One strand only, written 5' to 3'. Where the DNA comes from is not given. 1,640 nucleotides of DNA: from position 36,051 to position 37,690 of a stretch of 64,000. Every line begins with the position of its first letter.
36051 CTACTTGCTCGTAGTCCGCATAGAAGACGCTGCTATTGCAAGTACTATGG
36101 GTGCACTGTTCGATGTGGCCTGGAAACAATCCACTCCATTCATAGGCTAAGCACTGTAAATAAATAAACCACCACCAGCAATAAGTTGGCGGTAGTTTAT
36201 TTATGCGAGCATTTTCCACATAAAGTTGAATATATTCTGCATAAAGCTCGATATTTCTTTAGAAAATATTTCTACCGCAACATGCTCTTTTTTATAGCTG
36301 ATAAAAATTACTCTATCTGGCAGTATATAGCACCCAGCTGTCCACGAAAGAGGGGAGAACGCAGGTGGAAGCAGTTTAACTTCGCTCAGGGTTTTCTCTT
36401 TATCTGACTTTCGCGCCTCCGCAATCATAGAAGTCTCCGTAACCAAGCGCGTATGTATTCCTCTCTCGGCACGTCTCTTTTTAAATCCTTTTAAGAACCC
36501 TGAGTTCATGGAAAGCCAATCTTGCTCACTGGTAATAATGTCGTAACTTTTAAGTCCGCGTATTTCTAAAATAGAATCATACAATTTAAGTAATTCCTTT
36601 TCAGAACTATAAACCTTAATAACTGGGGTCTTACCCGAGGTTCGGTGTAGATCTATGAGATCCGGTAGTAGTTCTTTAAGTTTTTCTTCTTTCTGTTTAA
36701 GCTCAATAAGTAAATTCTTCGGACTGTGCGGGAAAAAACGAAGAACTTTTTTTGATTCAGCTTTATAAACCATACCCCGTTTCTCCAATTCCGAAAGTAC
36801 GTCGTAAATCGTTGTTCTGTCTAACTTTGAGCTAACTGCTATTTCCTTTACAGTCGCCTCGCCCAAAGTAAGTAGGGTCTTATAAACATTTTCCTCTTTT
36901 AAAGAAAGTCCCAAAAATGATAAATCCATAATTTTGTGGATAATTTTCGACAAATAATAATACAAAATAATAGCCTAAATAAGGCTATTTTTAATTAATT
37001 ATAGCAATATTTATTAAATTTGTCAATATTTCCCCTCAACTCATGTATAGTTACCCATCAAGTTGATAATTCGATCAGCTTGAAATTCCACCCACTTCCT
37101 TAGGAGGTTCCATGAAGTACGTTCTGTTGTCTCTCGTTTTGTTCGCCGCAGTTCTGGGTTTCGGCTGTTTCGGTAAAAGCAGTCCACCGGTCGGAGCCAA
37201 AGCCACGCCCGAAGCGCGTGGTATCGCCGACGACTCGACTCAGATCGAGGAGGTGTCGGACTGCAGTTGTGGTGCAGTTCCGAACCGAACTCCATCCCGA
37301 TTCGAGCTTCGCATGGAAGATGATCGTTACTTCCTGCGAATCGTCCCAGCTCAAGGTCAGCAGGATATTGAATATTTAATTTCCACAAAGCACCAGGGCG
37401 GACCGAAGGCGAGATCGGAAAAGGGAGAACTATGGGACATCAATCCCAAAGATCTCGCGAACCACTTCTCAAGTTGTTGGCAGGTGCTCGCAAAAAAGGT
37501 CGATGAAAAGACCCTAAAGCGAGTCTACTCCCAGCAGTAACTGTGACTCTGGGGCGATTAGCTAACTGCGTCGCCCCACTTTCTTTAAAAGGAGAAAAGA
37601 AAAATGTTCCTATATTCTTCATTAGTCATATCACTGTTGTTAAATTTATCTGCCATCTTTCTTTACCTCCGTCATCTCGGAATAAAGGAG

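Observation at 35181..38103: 2.8-kb TrmB unit flanked by 69-bp direct repeats of the recQ 3' end, with a RecQ C-terminal pseudogene fragment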

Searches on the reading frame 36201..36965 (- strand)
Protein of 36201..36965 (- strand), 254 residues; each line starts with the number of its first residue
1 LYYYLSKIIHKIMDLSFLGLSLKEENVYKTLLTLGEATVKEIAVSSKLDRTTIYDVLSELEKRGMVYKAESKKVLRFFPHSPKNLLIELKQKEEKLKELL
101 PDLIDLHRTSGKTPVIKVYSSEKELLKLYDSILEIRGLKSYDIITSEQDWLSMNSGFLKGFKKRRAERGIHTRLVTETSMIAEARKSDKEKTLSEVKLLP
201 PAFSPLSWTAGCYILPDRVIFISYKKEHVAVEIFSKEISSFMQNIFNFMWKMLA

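Call 6: search_protein_families(library=pfam, proteins=[window:36201-36965:-], max_evalue=0.01)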
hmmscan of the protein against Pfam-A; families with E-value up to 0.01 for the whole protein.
window:36201-36965:- (254 aa): 7 families
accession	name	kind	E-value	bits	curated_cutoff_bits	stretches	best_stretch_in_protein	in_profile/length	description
PF01978.25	TrmB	-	2.6e-17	62.9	25.6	1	15-79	1-64/68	Sugar-specific transcriptional regulator TrmB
PF03965.22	Penicillinase_R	-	4e-05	24.4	22.6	1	21-90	2-75/115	Penicillinase repressor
PF01047.28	MarR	-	8.8e-05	22.8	24.6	1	30-71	11-52/59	MarR family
PF09339.16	HTH_IclR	-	0.0025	18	22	1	36-68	18-50/52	IclR helix-turn-helix domain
PF12802.13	MarR_2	-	0.0035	17.9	27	1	35-73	18-57/61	MarR family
PF08221.17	HTH_9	-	0.0043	17.6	23.4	1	26-66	17-57/62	RNA polymerase III subunit RPC82 helix-turn-helix domain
PF22194.2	F-93_WHD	-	0.007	16.8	28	0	38-73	13-52/62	F-93, winged-helix domain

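Call 12: find_encoding_contigs(protein=window:36201-36932:-, flank=10000, max_places=10)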
Protein window:36201-36932:- (243 aa): no gene with exactly this product is on record in the collection.

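Call 26: find_related_loci(query=window:36201-36929:-, collection=viral_contigs, flank=10000)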
Query window:36201-36929:- (242 aa) in viral_contigs; peptide patterns used: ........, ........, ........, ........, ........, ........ (x = any residue, [..] = any of these).
6 stretches matched a pattern, but none encodes a relative of the query by tblastn (E <= 1e-3).

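Call 31: find_homologous_proteins(query=window:36201-36929:-, max_evalue=0.00001)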
Query window:36201-36929:- (242 aa): 24 proteins with E <= 0.00001 among 1042 candidates.
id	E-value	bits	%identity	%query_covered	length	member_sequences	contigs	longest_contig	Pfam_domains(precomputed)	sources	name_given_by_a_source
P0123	8.3e-147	505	100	98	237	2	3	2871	PF01978.26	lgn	-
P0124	2.5e-117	408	76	100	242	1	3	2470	PF01978.26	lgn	-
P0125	8.8e-116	403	76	100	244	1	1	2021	PF01978.26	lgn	-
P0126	5.2e-109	381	72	100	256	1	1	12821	PF01978.26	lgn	-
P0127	7.8e-94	331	63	99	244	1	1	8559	PF01047.29,PF01978.26,PF03965.23,PF09339.17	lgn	-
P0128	2.3e-93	330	63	99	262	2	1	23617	PF01047.29,PF01978.26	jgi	jgi:sugar-specific transcriptional regulator TrmB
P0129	5.2e-92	325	59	100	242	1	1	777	PF01978.26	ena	-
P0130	7.0e-92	325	61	100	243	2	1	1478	PF01978.26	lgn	-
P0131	2.0e-91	324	60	100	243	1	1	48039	PF01978.26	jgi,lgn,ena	-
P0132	2.7e-88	313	61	100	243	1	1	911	PF01978.26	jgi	-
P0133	3.2e-88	313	59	100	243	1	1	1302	PF01978.26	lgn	-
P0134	5.2e-88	312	59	100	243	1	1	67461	PF01978.26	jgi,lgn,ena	-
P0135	1.0e-87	311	59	100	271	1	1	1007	PF01978.26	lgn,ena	-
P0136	1.9e-87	311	61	100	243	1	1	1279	PF01978.26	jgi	-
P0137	1.3e-85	305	58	100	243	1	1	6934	PF01978.26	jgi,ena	-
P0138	1.8e-85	304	58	100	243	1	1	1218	PF01978.26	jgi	jgi:HTH-type transcriptional regulator, sugar sensing transcriptional regulator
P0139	7.5e-85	302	59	100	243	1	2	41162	PF01978.26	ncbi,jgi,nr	ncbi:hypothetical protein C4571_00605 [Candidatus Parcubacteria bacterium]|nr:MAG: hypothetical prot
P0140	3.2e-84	300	59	100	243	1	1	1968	PF01978.26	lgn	-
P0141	5.9e-84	299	59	100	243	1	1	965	PF01978.26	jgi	jgi:sugar-specific transcriptional regulator TrmB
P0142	1.2e-82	295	55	100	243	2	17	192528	PF01978.26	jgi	jgi:sugar-specific transcriptional regulator TrmB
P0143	6.1e-82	293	55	100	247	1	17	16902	PF01978.26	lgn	-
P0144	6.9e-82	292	55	100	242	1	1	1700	PF01978.26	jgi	jgi:sugar-specific transcriptional regulator TrmB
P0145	1.4e-74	268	54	100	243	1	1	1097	PF01978.26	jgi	-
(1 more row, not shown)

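Call 32: find_encoding_contigs(protein=P0123, flank=10000, max_places=10)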
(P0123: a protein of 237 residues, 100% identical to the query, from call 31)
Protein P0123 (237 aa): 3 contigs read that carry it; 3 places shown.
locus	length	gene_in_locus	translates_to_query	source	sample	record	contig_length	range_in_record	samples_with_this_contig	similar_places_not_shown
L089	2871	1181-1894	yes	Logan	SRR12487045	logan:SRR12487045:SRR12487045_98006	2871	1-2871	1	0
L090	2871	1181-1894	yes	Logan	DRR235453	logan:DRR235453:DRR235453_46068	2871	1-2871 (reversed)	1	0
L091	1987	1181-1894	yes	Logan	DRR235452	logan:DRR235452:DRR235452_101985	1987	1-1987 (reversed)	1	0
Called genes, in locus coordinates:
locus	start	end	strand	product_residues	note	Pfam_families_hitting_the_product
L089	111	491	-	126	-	-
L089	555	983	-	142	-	-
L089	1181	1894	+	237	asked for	PF01978:TrmB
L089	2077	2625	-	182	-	-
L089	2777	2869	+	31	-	?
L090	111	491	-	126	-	-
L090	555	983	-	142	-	-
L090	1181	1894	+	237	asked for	PF01978:TrmB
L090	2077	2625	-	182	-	-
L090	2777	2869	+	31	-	?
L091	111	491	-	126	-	-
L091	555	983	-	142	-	-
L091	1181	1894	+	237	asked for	PF01978:TrmB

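Call 33: find_encoding_contigs(protein=P0126, flank=10000, max_places=6)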
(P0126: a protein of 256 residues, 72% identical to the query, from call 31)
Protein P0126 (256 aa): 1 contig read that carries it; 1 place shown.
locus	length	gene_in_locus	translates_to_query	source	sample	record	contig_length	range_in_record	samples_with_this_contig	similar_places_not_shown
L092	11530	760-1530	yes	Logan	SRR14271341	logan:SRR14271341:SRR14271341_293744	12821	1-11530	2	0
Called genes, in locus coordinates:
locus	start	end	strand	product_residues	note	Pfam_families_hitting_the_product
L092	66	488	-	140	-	-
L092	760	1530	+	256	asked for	PF01978:TrmB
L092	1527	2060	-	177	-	PF04307:YdjM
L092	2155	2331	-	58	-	-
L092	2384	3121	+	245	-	PF01509:TruB_N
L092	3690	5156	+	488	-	PF03193:RsgA_GTPase (faint), PF00005:ABC_tran, PF02463:SMC_N (faint), PF13401:AAA_22 (faint), PF20720:nSTAND3 (faint), PF13304:AAA_21 (faint), PF00005:ABC_tran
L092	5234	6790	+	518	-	PF05970:PIF1, PF13604:AAA_30, PF01443:Viral_helicase1 (faint), PF13245:AAA_19, PF21530:Pif1_2B_dom (weak), PF02689:Herpes_Helicase (weak)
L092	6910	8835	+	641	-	PF13385:Laminin_G_3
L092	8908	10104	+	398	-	PF00155:Aminotran_1_2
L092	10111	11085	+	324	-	-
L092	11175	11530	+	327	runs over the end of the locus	PF01933:CofD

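Call 34: find_encoding_contigs(protein=P0124, flank=10000, max_places=6)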
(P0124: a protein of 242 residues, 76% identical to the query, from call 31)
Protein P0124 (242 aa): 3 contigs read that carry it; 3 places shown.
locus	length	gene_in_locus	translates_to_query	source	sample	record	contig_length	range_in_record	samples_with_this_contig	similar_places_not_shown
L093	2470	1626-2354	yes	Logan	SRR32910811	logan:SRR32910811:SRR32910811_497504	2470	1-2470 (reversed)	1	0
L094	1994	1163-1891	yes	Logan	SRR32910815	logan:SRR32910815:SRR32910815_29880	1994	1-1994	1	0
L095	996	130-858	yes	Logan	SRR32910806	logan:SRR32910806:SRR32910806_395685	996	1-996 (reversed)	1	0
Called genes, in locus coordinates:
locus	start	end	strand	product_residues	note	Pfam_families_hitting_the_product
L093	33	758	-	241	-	PF05013:FGase (weak)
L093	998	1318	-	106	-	-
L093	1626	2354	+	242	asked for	PF01978:TrmB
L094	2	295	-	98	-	?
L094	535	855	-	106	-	-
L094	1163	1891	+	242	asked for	PF01978:TrmB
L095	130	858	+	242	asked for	PF01978:TrmB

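Call 35: find_encoding_contigs(protein=P0128, flank=10000, max_places=6)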
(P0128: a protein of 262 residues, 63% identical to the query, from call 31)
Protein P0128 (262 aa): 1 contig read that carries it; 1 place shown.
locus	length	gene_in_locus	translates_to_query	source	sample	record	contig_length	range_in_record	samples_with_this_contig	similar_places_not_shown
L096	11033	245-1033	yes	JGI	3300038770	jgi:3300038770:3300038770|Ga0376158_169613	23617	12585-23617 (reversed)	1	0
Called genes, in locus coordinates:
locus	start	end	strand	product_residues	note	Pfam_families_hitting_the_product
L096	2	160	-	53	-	?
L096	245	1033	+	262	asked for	PF01978:TrmB, PF01047:MarR (faint)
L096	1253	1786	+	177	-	PF01872:RibD_C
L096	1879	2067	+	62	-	-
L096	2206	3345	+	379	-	PF02417:Chromate_transp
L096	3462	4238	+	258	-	PF12158:DUF3592 (weak)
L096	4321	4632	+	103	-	PF13376:OmdA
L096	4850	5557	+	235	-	-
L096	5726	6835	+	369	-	-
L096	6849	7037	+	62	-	-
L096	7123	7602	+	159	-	-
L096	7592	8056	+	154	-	PF13302:Acetyltransf_3, PF13420:Acetyltransf_4, PF13527:Acetyltransf_9 (weak), PF00583:Acetyltransf_1, PF13673:Acetyltransf_10, PF13508:Acetyltransf_7, PF14542:Acetyltransf_CG (weak)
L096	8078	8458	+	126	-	PF08818:DUF1801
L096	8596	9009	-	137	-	PF08570:DUF1761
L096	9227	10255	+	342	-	-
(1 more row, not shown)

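Call 36: find_encoding_contigs(protein=P0127, flank=10000, max_places=6)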
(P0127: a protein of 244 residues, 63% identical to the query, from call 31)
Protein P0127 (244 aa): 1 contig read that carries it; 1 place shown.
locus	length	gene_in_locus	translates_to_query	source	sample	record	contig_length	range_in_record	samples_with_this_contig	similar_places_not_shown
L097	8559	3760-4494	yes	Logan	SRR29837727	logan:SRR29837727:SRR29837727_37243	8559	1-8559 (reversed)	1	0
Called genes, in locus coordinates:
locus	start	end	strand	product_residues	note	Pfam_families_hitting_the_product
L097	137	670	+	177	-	-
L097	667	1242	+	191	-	-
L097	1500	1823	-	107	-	-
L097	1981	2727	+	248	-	PF01978:TrmB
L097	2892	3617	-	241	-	-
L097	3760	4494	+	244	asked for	PF01978:TrmB, PF03965:Penicillinase_R (weak), PF01047:MarR (faint), PF09339:HTH_IclR (weak)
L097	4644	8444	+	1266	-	PF13750:Big_3_3 (faint), PF17957:Big_7, PF19077:Big_13 (faint), PF17957:Big_7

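Call 60: search_protein_families(library=padloc, proteins=[window:36201-36929:-], max_evalue=0.01)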
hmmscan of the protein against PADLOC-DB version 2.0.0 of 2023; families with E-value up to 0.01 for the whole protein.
window:36201-36929:- (242 aa): 9 families
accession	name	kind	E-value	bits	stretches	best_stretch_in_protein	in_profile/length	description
PDLC01268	CasR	-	1.7e-08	32.6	1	5-60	120-173/179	"CAS-I,CAS-II,CAS-III,CAS-IV,CAS-V,CAS-VI; associated_signaling"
PDLC01434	CasR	-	4.8e-08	31.1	1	4-60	123-176/191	"CAS-I,CAS-II,CAS-III,CAS-IV,CAS-V,CAS-VI; associated_signaling"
PDLC01044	Csa3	-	4.4e-05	21.5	1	11-57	137-180/194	Type I-A associated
PDLC01858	CARF3--CARF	-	0.0002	19.3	1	10-60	144-193/204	-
PDLC01438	Csa3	-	0.00096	17.3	1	10-109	145-223/305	"CAS-I,CAS-II,CAS-III,CAS-IV,CAS-V,CAS-VI; associated_signaling"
PDLC01849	CARF3--CARF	-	0.0055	14.4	0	7-58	135-184/197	-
PDLC01879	CARF3--CARF_TM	-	0.0084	13.8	0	19-63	164-207/222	-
PDLC01850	CARF3--CARF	-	0.0095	13.8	0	7-58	142-193/209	-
PDLC01857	CARF3--CARF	-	0.0095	13.6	0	23-60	142-179/201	-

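Call 61: search_protein_families(library=phrogs, proteins=[window:36201-36929:-], max_evalue=0.01)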
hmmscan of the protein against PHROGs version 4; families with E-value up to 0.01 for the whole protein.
window:36201-36929:- (242 aa): 1 family
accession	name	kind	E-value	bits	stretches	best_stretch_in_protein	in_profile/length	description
phrog_1123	-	unknown function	0.0045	17.8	1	12-61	33-83/112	-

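Call 70: predict_structure(alignment_id=A1)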
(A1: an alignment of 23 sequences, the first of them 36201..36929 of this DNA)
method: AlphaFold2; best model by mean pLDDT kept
length: 242 residues; sequences in the alignment: 23
mean_pLDDT: 83.6   pTM: 0.56
mean pLDDT of the five models: 83.6, 82.0, 81.6, 80.2, 76.1
residues with pLDDT >= 90: 87; 70-90: 123; 50-70: 32; < 50: 0
segments of 3 or more residues with pLDDT < 50: none
pLDDT, mean of each block of 10 residues (from residue 1): 76 91 91 90 91 87 85 74 79 64 84 90 93 74 83 92 82 80 84 70 93 77 90 90 73
secondary structure, 60 per line:
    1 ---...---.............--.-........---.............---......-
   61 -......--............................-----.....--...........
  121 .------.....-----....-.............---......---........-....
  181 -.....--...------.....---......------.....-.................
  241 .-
elements in order: H10-22 H27-34 H38-50 E54-59 E62-67 H70-97 E103-107 H110-121 E128-132 H138-141 H143-155 E159-164 H168-175 H177-180 E182-186 E198-202 E206-211 E218-222 H224-241

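Call 75: fold_search(model_id=the predicted structure, library=pdb)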
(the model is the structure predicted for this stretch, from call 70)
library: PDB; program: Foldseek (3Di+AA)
matches with E <= 10: 1592; with E <= 0.001: 26
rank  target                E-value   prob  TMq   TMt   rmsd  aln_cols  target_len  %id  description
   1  5bqt_B                1.1e-12  1.00  0.39  0.37  23.5       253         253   21  Structure of TrmBL2, an archaeal chromatin protein, shows a novel mode of DNA binding. (released 2015-09-02)
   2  5bqt_A                2.3e-12  1.00  0.40  0.37  23.9       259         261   19  Structure of TrmBL2, an archaeal chromatin protein, shows a novel mode of DNA binding. (released 2015-09-02)
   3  5bpd_B                3.5e-12  1.00  0.39  0.36  24.5       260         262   20  Structure of TrmBL2, an archaeal chromatin protein, shows a novel mode of DNA binding. (released 2015-09-02)
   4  5bpi_D                4.9e-12  1.00  0.38  0.36  19.5       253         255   19  Structure of TrmBL2, an archaeal chromatin protein, shows a novel mode of DNA binding. (released 2015-09-02)
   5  5box_A                5.3e-12  1.00  0.39  0.36  24.3       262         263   20  Structure of TrmBL2, an archaeal chromatin protein, shows a novel mode of DNA binding. (released 2015-09-02)
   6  5bpd_D                5.9e-12  1.00  0.38  0.36  19.3       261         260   20  Structure of TrmBL2, an archaeal chromatin protein, shows a novel mode of DNA binding. (released 2015-09-02)
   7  5bpd_C                7.1e-12  1.00  0.38  0.36  19.2       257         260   19  Structure of TrmBL2, an archaeal chromatin protein, shows a novel mode of DNA binding. (released 2015-09-02)
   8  5bpi_C                9.6e-12  1.00  0.38  0.36  19.2       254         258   20  Structure of TrmBL2, an archaeal chromatin protein, shows a novel mode of DNA binding. (released 2015-09-02)
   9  3qph_A                2.1e-09  1.00  0.38  0.29  18.7       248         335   15  The three-dimensional structure of TrmB, a global transcriptional regulator of the hyperthermophilic archaeon Pyrococc (released 2012-05-30)
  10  9fhk_A                7.0e-05  1.00  0.41  0.30  13.7       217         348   14  Structure of the F13 protein of Vaccinia virus (P21 crystal form) (released 2025-03-12)
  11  5f8f_B                2.2e-04  0.99  0.20  0.14  17.9       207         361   14  Rv2258c-SFG (released 2016-06-29)
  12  5f8c_B                2.3e-04  0.99  0.20  0.14  18.0       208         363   13  Rv2258c-unbound (released 2016-06-29)
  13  8g5s_A                2.8e-04  1.00  0.24  0.16  18.3       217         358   12  Crystal structure of apo TnmJ (released 2023-10-18)
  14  5f8e_C                3.3e-04  0.99  0.22  0.15  17.9       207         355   14  Rv2258c-SAH (released 2016-06-29)
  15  5f8c_A                4.0e-04  0.99  0.20  0.15  17.5       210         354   15  Rv2258c-unbound (released 2016-06-29)
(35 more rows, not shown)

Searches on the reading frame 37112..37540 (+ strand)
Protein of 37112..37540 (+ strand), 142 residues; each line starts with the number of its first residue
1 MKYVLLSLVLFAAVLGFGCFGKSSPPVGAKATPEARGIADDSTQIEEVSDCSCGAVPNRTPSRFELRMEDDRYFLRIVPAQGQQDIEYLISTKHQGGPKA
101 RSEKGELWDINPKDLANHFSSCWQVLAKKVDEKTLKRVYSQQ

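Call 6: search_protein_families(library=pfam, proteins=[window:37112-37540:+], max_evalue=0.01)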
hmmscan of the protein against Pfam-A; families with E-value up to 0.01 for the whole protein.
window:37112-37540:+ (142 aa): 0 families

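Call 28: find_related_loci(query=window:37112-37537:+, collection=viral_contigs, flank=10000)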
Query window:37112-37537:+ (142 aa) in viral_contigs; peptide patterns used: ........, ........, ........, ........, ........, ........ (x = any residue, [..] = any of these).
1 stretches matched a pattern, but none encodes a relative of the query by tblastn (E <= 1e-3).

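Call 56: search_protein_representatives(protein=window:37112-37537:+)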
Query: 142 residues. Proteins with E-value up to 0.001 (for the whole library): 2; up to 1e-10: 1; up to 1e-30: 1. The best 2 are listed.
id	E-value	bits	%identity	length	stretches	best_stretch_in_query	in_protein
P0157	2.4e-90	315.9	99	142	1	1-142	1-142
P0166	1.5e-04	37.8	38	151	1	42-141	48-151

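Call 60: search_protein_families(library=padloc, proteins=[window:37112-37540:+], max_evalue=0.01)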
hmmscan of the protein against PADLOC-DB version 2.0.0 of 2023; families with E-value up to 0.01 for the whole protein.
window:37112-37540:+ (142 aa): 0 families

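Call 61: search_protein_families(library=phrogs, proteins=[window:37112-37540:+], max_evalue=0.01)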
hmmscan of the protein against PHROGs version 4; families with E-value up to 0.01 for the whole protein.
window:37112-37540:+ (142 aa): 0 families
